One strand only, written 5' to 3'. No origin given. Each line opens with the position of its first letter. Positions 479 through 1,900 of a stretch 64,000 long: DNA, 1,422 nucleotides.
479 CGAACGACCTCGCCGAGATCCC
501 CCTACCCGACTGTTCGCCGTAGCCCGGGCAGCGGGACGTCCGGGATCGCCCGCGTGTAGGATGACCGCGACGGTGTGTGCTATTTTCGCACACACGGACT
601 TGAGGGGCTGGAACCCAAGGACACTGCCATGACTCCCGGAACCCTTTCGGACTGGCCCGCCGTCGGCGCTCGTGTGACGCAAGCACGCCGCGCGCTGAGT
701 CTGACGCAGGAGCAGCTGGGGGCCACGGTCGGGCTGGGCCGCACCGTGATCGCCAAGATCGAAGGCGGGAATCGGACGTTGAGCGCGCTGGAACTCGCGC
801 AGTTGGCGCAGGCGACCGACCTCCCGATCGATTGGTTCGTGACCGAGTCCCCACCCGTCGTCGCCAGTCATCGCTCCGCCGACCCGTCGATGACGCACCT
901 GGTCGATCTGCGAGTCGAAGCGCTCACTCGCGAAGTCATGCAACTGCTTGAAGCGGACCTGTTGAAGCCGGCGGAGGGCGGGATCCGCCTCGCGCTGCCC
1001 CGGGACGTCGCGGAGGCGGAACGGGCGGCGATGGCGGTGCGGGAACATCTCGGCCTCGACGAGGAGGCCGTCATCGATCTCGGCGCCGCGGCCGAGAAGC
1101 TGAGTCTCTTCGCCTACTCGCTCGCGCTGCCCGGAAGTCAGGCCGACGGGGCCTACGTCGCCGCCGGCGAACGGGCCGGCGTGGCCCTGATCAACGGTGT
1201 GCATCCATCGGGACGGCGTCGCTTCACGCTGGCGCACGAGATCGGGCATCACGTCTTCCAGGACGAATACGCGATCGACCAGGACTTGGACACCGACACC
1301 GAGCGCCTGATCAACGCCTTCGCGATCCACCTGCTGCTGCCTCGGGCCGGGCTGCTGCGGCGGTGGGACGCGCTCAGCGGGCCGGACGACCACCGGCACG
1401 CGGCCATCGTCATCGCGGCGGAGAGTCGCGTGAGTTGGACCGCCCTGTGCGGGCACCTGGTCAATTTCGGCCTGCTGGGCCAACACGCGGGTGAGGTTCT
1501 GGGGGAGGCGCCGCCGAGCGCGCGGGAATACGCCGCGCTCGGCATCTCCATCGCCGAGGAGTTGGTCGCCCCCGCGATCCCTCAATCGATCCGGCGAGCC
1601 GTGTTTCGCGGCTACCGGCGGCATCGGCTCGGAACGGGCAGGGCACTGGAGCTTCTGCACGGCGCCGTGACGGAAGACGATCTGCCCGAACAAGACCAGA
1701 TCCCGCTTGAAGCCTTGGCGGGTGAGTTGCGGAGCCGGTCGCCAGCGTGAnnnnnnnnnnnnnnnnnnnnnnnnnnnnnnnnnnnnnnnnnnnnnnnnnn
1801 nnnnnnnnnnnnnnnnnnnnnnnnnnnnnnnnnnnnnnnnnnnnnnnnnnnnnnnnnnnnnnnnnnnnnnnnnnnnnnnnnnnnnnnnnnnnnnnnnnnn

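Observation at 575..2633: XRE-HTH::ImmA/IrrE metallopeptidase fusion translationally coupled to a PIN-like gene, with a convergent orphan HicB-like gene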

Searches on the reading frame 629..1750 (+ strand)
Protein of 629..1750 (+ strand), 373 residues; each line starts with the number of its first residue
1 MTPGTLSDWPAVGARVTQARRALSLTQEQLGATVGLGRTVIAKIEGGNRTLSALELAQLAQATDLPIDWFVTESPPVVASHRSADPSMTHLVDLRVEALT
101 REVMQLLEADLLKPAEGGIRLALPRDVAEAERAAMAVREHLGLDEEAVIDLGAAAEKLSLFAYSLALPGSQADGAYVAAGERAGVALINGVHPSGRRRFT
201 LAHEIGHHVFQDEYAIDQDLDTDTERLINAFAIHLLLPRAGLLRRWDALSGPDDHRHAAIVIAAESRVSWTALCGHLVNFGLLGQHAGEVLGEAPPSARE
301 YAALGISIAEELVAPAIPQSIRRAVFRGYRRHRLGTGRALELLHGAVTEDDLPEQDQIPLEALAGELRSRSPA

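Call 3: search_protein_families(library=pfam, proteins=[window:629-1750:+], max_evalue=0.1)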
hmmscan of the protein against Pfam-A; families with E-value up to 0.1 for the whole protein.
window:629-1750:+ (373 aa): 5 families
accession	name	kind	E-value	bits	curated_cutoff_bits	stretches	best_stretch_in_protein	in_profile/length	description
PF06114.19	Peptidase_M78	-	3e-11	43.6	22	1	172-271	16-116/123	IrrE N-terminal-like domain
PF12844.13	HTH_19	-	7.8e-10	39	30.2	1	13-72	1-60/64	Helix-turn-helix domain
PF01381.28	HTH_3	-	6.1e-09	36.2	23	1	18-70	3-55/55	Helix-turn-helix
PF13560.12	HTH_31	-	3.9e-06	27.5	27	1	12-66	2-57/64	Helix-turn-helix domain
PF20432.4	Xre-like-HTH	-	0.018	15.8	25.8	1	16-57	15-56/63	Antitoxin Xre-like helix-turn-helix domain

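Call 4: search_protein_families(library=ncbifam, proteins=[window:629-1750:+], max_evalue=0.1)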
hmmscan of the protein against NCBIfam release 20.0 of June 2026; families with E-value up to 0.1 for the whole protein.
window:629-1750:+ (373 aa): 9 families
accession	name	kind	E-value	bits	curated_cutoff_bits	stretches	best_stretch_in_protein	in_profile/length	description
TIGR03070.1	couple_hipB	subfamily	3.2e-09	36.6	71.65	1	12-59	3-50/58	type II toxin-antitoxin system Y4mF family antitoxin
NF052239.1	antitox_spr1629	equivalog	6.6e-07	28.8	335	1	130-273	142-286/377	spr1629 family repressor/antitoxin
NF006015.0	PRK08154.1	subfamily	1.8e-06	27.3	204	1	11-109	30-124/314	anaerobic benzoate catabolism transcriptional regulator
NF041951.1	phage_RstR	subfamily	4.3e-05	23.7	80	1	13-74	4-65/108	RstR family transcriptional repressor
NF007257.0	PRK09706.1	subfamily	0.0082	15.9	101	1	12-70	6-64/135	transcriptional repressor DicA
TIGR03830.1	CxxCG_CxxCG_HTH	subfamily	0.0093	15.8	61.8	1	13-51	67-105/127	type II TA system antitoxin MqsA family protein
NF038139.1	Reg_Aceta_RamB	equivalog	0.019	13.6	700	1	12-72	3-63/465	acetate metabolism transcriptional regulator RamB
TIGR00270.2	TIGR00270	equivalog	0.021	14.6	110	1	14-48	78-112/159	multiprotein bridging factor aMBF1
NF007408.0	PRK09943.1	equivalog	0.071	12.7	211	0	11-73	7-69/185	HTH-type transcriptional regulator PuuR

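Call 5: search_protein_families(library=padloc, proteins=[window:629-1750:+], max_evalue=0.1)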
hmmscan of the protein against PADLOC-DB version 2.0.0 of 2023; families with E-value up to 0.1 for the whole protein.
window:629-1750:+ (373 aa): 23 families
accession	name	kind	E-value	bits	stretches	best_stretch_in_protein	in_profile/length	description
PDLC03953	RmrA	-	5.5e-20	69.9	1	12-240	6-247/373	-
PDLC03949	RmrA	-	8.6e-20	68.9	1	14-245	5-234/363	-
PDLC03947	RmrA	-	5e-17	59.8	1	12-241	12-256/383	-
PDLC03952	RmrA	-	1.8e-16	58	2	13-81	24-92/395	-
PDLC03948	RmrA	-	1.6e-14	51.6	1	13-243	10-257/397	-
PDLC03954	RmrA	-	4e-14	50.3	2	127-243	138-258/380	-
PDLC03946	RmrA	-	7.7e-14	49.2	1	14-283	5-270/357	-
PDLC04141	capP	-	7.4e-13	46.5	1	129-274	4-147/242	capP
PDLC03951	RmrA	-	1.1e-12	45.6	1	13-241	10-251/400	-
PDLC03944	RmrA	-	1.8e-12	45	1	13-241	8-247/384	-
PDLC03955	RmrA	-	3e-12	44.5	1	15-243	24-257/371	-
PDLC03943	RmrA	-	5.2e-11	40.2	1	13-251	4-243/370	-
PDLC03956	RmrA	-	1.2e-07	29.2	1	130-238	137-249/399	-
PDLC03945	RmrA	-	1.3e-07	29.1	1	130-250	142-264/394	-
PDLC03666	Control_protein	-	1e-05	23.9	1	13-67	8-62/77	control protein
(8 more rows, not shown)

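Call 7: search_solved_structures(query=window:629-1750:+, max_evalue=1)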
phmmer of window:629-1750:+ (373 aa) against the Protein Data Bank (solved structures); distinct sequences matched with E-value up to 1: 16.
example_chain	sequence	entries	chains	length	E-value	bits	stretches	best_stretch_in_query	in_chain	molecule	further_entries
2b5a_A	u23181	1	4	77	0.00019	23.8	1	15-71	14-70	C.BclI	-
8tac_A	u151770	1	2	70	0.00023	23.5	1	1-55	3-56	DBP48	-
1y7y_A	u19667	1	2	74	0.00069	21.9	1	8-65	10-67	C.AhdI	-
2ef8_A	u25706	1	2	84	0.00091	21.5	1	16-63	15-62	Putative transcription factor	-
3dte_A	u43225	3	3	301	0.014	17.6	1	167-222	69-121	IrrE protein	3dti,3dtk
1sq8_A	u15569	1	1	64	0.02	17.1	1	12-71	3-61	dh434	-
8slm_A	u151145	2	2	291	0.029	16.6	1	165-220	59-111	Zn dependent hydrolase fused to HTH domain, IrrE ortholog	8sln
3ivp_A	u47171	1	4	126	0.03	16.6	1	8-80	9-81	Putative transposon-related DNA-binding protein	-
1per_L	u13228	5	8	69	0.056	15.7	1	12-72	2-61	PROTEIN (434 REPRESSOR) | 434 REPRESSOR | REPRESSOR PROTEIN CI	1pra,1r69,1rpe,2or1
1r63_A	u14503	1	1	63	0.06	15.6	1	12-71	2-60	REPRESSOR PROTEIN FROM BACTERIOPHAGE 434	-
7t5t_A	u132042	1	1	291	0.13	14.5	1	173-211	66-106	CapP toxin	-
3f6w_A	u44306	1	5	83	0.22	13.7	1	16-60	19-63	XRE-family like protein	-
2r63_A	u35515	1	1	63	0.36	13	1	12-71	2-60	REPRESSOR PROTEIN FROM BACTERIOPHAGE 434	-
8ezt_A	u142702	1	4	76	0.43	12.7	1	19-67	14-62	HipB(Lp)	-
1lli_A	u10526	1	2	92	0.52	12.5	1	8-70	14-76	PROTEIN (LAMBDA REPRESSOR)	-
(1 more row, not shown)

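Call 20: find_homologous_proteins(query=window:629-1750:+, max_evalue=0.001)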
Query window:629-1750:+ (373 aa): 258 proteins with E <= 0.001 among 8000 candidates; the best 120 are listed.
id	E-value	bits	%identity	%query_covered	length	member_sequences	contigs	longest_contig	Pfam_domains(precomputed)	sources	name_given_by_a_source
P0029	2.2e-220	749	94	100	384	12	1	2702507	PF12844.14,PF01381.29,PF06114.20,PF13560.13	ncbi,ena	-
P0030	5.6e-153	527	89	74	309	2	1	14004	PF12844.14,PF01381.29,PF06114.20,PF13560.13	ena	-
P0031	2.0e-149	515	95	68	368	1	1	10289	PF12844.14,PF01381.29,PF06114.20,PF13560.13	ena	-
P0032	4.7e-149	514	68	99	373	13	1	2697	PF12844.14,PF01381.29,PF06114.20,PF13560.13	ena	-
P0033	1.8e-147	509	66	99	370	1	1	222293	PF12844.14,PF01381.29,PF06114.20,PF13560.13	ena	-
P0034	2.5e-146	505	83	76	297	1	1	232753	PF06114.20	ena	-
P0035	7.3e-146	504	65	97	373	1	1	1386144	PF12844.14,PF01381.29,PF06114.20,PF13560.13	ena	-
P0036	8.3e-145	500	66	98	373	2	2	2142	PF12844.14,PF01381.29,PF06114.20,PF13560.13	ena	-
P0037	4.0e-144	498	65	97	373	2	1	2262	PF12844.14,PF01381.29,PF06114.20,PF13560.13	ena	-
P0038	7.0e-144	497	65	97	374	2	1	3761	PF12844.14,PF01381.29,PF06114.20,PF13560.13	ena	-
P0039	1.2e-143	497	65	97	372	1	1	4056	PF12844.14,PF01381.29,PF06114.20,PF13560.13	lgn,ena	-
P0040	2.8e-141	489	64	97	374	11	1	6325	PF12844.14,PF01381.29,PF06114.20,PF13560.13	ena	-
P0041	4.2e-141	488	65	97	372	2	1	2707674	PF12844.14,PF01381.29,PF06114.20,PF13560.13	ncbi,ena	-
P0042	4.3e-140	485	65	98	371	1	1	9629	PF12844.14,PF01381.29,PF06114.20,PF13560.13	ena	-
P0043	1.2e-138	480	65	98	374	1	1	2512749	PF12844.14,PF01381.29,PF06114.20,PF13560.13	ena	-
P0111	2.0e-78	282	42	97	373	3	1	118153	PF12844.14,PF01381.29,PF06114.20,PF13560.13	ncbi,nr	ncbi:MAG: ImmA/IrrE family metallo-endopeptidase [Deltaproteobacteria bacterium]|nr:ImmA/IrrE family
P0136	5.2e-76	274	42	94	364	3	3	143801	PF12844.14,PF01381.29,PF06114.20,PF13560.13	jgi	-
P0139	6.0e-76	274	45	95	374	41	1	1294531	PF12844.14,PF01381.29,PF06114.20,PF13560.13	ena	-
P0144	1.3e-75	273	44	95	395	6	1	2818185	PF01381.29,PF06114.20,PF13560.13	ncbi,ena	-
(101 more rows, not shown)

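Call 36: find_encoding_contigs(protein=P0111, flank=3000, max_places=2)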
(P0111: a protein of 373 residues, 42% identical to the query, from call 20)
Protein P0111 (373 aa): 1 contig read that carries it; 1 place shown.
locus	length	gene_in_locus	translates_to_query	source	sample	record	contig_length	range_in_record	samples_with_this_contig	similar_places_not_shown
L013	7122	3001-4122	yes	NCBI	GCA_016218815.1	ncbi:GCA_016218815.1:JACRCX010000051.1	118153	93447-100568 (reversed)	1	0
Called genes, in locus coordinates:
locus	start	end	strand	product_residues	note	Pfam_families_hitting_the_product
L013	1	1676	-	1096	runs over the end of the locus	PF12705:PDDEXK_1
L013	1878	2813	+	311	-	-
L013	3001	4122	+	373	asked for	PF12844:HTH_19 (weak), PF13560:HTH_31, PF01381:HTH_3, PF06114:Peptidase_M78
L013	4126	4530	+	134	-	PF11848:DUF3368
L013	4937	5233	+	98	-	-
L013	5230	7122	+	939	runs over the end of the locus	PF02494:HYR (faint)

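Call 37: find_encoding_contigs(protein=P0139, flank=3000, max_places=2)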
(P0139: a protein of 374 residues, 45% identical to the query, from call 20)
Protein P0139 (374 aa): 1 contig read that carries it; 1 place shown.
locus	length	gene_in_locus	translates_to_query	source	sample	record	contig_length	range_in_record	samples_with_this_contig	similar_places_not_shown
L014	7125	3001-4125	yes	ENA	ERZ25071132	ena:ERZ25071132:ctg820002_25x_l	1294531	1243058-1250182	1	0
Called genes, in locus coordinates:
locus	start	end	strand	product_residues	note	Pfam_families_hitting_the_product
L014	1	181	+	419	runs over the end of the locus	PF00561:Abhydrolase_1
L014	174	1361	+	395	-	PF01053:Cys_Met_Meta_PP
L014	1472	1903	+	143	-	-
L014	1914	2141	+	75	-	-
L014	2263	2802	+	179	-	PF00156:Pribosyltran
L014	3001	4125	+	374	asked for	PF01381:HTH_3, PF12844:HTH_19, PF13560:HTH_31 (weak), PF06114:Peptidase_M78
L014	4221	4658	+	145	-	PF11848:DUF3368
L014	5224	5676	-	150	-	PF00080:Sod_Cu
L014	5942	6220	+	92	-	PF13635:DUF4143 (weak)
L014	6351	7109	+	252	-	PF00378:ECH_1, PF16113:ECH_2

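Call 38: find_encoding_contigs(protein=P0144, flank=3000, max_places=2)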
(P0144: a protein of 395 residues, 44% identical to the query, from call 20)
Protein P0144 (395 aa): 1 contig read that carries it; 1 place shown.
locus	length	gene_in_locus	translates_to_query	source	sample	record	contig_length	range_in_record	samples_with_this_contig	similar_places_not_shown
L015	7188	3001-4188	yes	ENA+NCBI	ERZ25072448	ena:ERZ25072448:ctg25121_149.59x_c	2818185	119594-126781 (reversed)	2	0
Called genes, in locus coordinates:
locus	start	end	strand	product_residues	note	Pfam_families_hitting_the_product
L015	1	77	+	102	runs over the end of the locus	PF02452:PemK_toxin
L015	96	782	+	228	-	PF18135:Type_ISP_C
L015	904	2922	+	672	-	PF00355:Rieske, PF02776:TPP_enzyme_N, PF00205:TPP_enzyme_M, PF02775:TPP_enzyme_C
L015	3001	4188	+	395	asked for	PF13560:HTH_31 (weak), PF01381:HTH_3, PF06114:Peptidase_M78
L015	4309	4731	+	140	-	PF11848:DUF3368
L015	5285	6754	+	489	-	PF03235:GmrSD_N (weak)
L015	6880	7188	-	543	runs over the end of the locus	PF01844:HNH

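Call 39: find_encoding_contigs(protein=P0136, flank=3000, max_places=2)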
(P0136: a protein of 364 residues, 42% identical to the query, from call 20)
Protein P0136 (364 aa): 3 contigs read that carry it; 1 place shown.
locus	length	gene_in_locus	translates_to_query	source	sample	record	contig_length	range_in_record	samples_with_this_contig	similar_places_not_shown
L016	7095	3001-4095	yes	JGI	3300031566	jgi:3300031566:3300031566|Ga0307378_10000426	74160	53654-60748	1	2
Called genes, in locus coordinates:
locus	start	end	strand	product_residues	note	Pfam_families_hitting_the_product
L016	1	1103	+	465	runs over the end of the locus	PF04055:Radical_SAM, PF13186:SPASM (weak)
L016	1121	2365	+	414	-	-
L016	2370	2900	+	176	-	-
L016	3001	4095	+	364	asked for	PF01381:HTH_3, PF12844:HTH_19 (weak), PF13560:HTH_31 (faint), PF06114:Peptidase_M78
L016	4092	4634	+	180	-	PF11848:DUF3368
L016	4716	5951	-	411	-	PF00004:AAA (weak), PF13173:AAA_14, PF13635:DUF4143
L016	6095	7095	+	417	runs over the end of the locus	PF01041:DegT_DnrJ_EryC1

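Call 74: predict_structure(alignment_id=A4)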
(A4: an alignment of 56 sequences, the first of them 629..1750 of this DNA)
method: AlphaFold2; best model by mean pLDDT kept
length: 373 residues; sequences in the alignment: 56
mean_pLDDT: 91.7   pTM: 0.90
mean pLDDT of the five models: 91.7, 91.5, 90.3, 89.9, 89.8
residues with pLDDT >= 90: 304; 70-90: 42; 50-70: 22; < 50: 5
segments of 3 or more residues with pLDDT < 50: 215-219
pLDDT, mean of each block of 10 residues (from residue 1): 79 95 95 97 97 95 93 74 65 92 94 92 96 98 94 97 93 90 94 96 96 55 89 98 97 98 96 97 97 96 95 97 98 96 96 92 80 68
secondary structure, 60 per line:
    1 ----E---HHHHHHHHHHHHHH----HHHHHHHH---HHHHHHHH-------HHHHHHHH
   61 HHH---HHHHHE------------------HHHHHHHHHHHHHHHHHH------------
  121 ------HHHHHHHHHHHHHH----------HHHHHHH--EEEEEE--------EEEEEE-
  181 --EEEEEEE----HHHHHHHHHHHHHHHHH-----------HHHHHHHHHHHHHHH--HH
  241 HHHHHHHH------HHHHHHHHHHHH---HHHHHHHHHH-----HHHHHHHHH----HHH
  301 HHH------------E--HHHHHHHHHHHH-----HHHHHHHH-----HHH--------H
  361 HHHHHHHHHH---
elements in order: H9-22 H27-34 H38-45 H53-63 H67-71 H91-108 H127-140 H151-157 E160-165 E174-179 E183-189 H194-210 H222-236 H239-248 H255-266 H270-279 H285-293 H298-303 H319-330 H336-343 H360-370
